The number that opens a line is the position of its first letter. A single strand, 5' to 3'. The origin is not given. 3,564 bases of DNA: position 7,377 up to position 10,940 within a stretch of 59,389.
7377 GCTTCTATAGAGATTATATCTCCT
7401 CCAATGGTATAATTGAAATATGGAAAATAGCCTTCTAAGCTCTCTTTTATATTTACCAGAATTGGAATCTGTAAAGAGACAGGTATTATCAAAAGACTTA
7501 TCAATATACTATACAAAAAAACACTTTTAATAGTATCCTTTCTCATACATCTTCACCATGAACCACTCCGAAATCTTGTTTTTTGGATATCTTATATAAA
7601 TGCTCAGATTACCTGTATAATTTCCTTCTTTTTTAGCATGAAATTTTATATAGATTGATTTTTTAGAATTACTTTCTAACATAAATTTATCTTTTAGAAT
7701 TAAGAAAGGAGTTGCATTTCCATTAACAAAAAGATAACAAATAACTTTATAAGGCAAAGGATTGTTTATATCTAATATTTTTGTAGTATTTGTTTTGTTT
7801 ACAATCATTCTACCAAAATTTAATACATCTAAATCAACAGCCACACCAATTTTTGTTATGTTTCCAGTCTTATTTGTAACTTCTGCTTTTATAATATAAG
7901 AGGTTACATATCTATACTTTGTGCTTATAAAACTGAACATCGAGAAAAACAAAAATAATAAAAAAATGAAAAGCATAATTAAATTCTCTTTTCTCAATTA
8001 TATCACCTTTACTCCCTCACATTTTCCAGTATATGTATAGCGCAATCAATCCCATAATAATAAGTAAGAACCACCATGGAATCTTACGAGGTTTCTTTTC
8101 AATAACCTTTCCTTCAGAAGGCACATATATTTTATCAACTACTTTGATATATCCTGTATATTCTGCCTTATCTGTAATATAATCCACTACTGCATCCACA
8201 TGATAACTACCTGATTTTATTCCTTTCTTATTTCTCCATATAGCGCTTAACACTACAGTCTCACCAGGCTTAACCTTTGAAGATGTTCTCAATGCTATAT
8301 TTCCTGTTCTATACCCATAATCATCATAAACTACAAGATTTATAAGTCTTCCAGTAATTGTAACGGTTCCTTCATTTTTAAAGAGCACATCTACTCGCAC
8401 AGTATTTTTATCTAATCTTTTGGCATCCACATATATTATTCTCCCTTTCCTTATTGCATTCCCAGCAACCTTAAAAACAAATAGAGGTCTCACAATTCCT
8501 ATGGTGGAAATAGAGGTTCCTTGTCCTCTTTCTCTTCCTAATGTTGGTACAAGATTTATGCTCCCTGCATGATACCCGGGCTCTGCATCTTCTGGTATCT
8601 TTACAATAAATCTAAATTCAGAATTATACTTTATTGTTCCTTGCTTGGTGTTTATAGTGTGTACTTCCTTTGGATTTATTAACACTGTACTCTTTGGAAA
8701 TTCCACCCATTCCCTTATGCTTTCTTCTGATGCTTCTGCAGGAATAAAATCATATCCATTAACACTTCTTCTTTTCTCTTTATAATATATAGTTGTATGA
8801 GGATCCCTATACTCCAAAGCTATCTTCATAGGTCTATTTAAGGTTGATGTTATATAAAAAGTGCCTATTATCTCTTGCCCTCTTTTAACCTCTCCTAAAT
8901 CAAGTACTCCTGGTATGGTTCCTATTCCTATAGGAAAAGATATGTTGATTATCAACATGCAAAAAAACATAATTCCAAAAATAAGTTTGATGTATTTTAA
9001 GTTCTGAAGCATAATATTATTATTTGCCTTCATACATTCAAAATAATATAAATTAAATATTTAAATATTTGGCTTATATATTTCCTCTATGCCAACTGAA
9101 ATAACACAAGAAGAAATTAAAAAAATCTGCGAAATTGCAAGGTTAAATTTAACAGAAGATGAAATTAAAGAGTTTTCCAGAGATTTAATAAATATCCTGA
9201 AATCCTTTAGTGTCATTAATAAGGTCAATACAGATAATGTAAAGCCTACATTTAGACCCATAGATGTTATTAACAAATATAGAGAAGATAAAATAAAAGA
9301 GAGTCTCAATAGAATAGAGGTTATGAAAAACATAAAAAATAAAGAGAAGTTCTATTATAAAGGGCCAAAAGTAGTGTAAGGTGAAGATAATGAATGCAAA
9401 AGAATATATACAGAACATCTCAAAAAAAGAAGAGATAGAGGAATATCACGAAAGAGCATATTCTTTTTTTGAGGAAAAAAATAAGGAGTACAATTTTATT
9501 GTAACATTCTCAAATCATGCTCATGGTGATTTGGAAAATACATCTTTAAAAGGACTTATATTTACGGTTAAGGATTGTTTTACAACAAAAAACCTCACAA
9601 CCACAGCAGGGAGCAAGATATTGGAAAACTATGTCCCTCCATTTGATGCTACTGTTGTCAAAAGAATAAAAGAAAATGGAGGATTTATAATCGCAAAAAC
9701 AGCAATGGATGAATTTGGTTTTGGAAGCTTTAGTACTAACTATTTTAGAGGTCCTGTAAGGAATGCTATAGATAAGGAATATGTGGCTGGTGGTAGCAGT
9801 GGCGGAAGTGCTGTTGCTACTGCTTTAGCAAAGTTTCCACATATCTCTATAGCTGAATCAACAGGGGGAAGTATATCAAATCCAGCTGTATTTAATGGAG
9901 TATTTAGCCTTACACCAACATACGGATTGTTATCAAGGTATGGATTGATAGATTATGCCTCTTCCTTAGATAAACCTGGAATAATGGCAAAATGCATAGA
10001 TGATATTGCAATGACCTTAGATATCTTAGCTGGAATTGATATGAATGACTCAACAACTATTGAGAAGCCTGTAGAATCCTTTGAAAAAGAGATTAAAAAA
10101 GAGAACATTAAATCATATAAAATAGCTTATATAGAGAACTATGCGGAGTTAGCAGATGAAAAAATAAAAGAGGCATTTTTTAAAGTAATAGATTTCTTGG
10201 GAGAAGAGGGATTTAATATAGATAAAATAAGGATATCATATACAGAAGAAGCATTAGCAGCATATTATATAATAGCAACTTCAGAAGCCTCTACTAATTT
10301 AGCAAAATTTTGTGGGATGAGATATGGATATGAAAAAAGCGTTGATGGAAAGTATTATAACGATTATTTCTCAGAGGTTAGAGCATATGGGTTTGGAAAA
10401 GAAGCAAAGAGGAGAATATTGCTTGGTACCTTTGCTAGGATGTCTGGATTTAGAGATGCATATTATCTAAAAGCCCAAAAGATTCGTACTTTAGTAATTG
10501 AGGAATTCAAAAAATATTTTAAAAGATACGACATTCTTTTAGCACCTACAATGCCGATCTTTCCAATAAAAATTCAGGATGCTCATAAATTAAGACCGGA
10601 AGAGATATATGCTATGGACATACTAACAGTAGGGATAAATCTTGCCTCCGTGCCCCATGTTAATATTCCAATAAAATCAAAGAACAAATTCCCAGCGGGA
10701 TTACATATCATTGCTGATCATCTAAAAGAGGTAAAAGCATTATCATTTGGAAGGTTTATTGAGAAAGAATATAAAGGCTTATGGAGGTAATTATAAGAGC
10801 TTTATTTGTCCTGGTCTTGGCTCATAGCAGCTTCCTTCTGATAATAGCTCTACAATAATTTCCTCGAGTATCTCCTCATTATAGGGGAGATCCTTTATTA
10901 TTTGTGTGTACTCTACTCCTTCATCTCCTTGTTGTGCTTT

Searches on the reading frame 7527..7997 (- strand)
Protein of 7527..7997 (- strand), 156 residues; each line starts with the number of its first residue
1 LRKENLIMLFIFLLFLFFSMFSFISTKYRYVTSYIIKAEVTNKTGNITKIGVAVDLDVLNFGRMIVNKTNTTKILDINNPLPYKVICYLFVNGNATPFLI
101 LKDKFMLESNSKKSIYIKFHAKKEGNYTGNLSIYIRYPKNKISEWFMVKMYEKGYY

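Call 69: search_protein_families(library=ncbifam, proteins=[window:7527-7997:-], max_evalue=0.1)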
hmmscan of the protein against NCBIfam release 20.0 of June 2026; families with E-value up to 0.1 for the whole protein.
window:7527-7997:- (156 aa): 2 families
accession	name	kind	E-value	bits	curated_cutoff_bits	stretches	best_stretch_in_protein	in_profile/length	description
NF012200.0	choice_anch_D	domain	0.0015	19.1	45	1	39-133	4-101/108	choice-of-anchor D domain-containing protein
NF041317.1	HtdO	equivalog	0.043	13.8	150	1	9-41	6-38/153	plasmid transfer protein HtdO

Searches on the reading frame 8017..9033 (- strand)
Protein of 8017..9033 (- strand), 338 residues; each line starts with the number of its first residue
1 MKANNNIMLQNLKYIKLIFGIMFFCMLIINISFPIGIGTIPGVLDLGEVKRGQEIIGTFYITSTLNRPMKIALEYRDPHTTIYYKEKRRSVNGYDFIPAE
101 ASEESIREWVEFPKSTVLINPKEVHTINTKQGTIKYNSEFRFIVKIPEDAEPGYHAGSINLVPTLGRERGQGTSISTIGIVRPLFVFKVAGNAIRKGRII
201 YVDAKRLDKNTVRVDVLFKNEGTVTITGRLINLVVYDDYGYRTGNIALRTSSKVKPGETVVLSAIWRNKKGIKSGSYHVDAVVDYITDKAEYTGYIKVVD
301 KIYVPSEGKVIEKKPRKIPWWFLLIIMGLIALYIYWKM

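Call 69: search_protein_families(library=ncbifam, proteins=[window:8017-9033:-], max_evalue=0.1)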
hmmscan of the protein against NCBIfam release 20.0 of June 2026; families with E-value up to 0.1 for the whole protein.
window:8017-9033:- (338 aa): 1 family
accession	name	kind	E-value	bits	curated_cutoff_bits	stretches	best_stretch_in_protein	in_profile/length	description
NF038353.1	FxLYD_dom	domain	0.028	14.3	23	1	219-279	11-69/71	FxLYD domain-containing protein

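Call 83: find_homologous_proteins(query=window:8017-9033:-, max_evalue=0.001)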
Query window:8017-9033:- (338 aa): 40 proteins with E <= 0.001 among 2298 candidates.
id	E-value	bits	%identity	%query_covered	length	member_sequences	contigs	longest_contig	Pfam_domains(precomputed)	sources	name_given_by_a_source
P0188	1.6e-222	755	100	100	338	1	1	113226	-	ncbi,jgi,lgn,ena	-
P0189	3.0e-153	528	72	94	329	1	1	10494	-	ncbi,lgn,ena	-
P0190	1.2e-148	513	68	95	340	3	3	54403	-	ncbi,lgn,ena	-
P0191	8.7e-119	414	58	96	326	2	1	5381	-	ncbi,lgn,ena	-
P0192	1.5e-117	410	58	94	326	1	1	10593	-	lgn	-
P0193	9.3e-116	404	58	94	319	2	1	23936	-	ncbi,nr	ncbi:MAG: hypothetical protein GXN99_02905 [Candidatus Nanohaloarchaeota archaeon]|nr:hypothetical p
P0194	2.4e-79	285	44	96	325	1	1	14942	-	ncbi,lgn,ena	-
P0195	1.3e-78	282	46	90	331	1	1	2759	-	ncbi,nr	ncbi:hypothetical protein GQ473_06305 [archaeon]|nr:hypothetical protein [archaeon]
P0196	3.9e-78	281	44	96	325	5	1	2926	-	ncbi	-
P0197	1.9e-77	278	44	96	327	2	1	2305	-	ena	-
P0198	4.1e-77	277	43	96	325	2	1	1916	-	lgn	-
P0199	7.3e-77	277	43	96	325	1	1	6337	-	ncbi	-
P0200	6.1e-76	274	43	94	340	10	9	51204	-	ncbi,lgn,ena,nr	ncbi:MAG: hypothetical protein KAH93_00935 [Candidatus Aenigmarchaeota archaeon]|nr:hypothetical pro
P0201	1.5e-75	272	42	94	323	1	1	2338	-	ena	-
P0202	7.0e-75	270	43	90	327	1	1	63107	-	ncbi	-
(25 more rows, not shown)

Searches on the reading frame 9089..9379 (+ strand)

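Call 88: search_protein_families(library=pfam, proteins=[window:9089-9379:+], max_evalue=0.001)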
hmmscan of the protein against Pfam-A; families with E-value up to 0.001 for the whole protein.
window:9089-9379:+ (96 aa): 1 family
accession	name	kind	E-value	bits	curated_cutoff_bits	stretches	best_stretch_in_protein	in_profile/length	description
PF02686.20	GatC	-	8.8e-15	55.1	23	1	21-91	1-65/66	Glu-tRNAGln amidotransferase C subunit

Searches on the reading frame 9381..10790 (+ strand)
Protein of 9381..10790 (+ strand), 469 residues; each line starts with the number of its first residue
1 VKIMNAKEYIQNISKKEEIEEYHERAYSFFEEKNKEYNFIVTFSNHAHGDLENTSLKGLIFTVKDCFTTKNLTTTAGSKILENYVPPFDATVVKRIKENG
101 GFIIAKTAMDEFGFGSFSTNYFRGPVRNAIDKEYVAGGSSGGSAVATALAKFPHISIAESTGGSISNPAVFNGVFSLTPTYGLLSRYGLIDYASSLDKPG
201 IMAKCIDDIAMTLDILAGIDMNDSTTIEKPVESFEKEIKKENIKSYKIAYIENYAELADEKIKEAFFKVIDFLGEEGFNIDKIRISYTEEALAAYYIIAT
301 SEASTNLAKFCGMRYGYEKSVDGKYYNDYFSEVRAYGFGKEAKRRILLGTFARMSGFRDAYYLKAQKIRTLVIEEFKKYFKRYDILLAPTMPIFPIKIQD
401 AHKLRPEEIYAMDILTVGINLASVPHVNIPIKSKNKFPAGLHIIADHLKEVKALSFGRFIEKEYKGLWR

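Call 88: search_protein_families(library=pfam, proteins=[window:9381-10790:+], max_evalue=0.001)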
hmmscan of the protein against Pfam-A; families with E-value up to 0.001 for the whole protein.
window:9381-10790:+ (469 aa): 1 family
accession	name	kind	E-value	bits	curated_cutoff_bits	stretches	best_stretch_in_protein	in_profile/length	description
PF01425.27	Amidase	-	7.2e-104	348.7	27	1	50-452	41-443/445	Amidase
